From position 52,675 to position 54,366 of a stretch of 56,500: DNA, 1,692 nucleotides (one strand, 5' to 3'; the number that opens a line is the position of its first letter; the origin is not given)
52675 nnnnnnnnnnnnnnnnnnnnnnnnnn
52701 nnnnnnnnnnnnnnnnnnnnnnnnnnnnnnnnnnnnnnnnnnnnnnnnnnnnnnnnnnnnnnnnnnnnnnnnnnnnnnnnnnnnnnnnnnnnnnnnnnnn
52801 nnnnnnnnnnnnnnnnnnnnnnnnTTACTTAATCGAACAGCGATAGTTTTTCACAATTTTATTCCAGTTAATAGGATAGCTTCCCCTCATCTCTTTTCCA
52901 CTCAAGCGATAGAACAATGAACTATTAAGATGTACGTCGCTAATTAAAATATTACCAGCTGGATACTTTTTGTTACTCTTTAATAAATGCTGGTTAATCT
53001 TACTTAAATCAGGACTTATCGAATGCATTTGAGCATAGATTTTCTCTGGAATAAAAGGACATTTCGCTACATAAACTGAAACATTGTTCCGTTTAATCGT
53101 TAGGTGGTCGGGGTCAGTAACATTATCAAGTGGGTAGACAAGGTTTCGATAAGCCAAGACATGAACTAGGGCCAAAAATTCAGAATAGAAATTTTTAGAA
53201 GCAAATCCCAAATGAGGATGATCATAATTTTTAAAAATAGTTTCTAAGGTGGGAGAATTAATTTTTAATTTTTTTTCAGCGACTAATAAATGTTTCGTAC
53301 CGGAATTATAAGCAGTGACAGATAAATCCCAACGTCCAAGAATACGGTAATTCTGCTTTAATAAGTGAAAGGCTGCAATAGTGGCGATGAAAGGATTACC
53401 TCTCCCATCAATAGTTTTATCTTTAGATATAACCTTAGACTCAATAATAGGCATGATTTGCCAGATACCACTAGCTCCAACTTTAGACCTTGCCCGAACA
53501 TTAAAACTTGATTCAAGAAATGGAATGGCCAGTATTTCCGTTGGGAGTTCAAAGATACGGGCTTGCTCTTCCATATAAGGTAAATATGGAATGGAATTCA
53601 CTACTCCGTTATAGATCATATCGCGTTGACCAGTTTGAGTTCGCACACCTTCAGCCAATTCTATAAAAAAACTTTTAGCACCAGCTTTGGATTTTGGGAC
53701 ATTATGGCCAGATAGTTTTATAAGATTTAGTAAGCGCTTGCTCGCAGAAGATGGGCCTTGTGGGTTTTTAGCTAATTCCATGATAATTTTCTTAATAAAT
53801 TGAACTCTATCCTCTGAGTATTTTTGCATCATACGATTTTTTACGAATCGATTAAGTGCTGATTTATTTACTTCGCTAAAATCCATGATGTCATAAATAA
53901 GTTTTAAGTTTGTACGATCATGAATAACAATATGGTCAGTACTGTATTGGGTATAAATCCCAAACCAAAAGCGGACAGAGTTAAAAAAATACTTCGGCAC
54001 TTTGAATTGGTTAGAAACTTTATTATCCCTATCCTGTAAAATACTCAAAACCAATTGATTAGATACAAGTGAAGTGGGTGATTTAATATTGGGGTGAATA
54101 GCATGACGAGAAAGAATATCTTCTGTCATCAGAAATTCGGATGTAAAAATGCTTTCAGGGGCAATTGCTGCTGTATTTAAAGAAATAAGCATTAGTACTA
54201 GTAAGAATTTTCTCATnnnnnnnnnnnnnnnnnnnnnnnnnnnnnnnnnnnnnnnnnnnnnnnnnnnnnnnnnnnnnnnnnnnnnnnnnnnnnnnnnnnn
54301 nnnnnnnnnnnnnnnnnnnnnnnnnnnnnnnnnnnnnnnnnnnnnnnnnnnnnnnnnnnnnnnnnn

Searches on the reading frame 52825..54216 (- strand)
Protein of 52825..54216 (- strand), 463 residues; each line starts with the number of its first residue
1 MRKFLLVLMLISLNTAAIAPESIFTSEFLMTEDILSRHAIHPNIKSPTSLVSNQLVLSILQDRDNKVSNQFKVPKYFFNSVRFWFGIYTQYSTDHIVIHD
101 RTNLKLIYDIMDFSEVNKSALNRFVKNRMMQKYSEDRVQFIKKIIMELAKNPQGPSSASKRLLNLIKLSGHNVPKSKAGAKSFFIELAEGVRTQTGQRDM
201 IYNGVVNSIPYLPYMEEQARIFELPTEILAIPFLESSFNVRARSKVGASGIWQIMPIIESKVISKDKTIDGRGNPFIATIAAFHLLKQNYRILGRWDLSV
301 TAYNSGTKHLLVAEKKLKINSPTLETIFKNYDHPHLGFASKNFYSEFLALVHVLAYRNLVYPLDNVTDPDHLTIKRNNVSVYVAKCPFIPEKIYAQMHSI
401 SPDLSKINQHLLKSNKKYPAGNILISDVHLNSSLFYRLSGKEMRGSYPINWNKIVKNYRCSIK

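Call 10: search_protein_families(library=pfam, proteins=[window:52825-54216:-])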
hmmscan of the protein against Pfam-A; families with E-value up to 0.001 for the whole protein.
window:52825-54216:- (463 aa): 1 family
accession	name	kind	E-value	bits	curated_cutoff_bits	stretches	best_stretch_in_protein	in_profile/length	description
PF01464.25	SLT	-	6.7e-17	61.6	21.3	1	225-315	14-106/117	Transglycosylase SLT domain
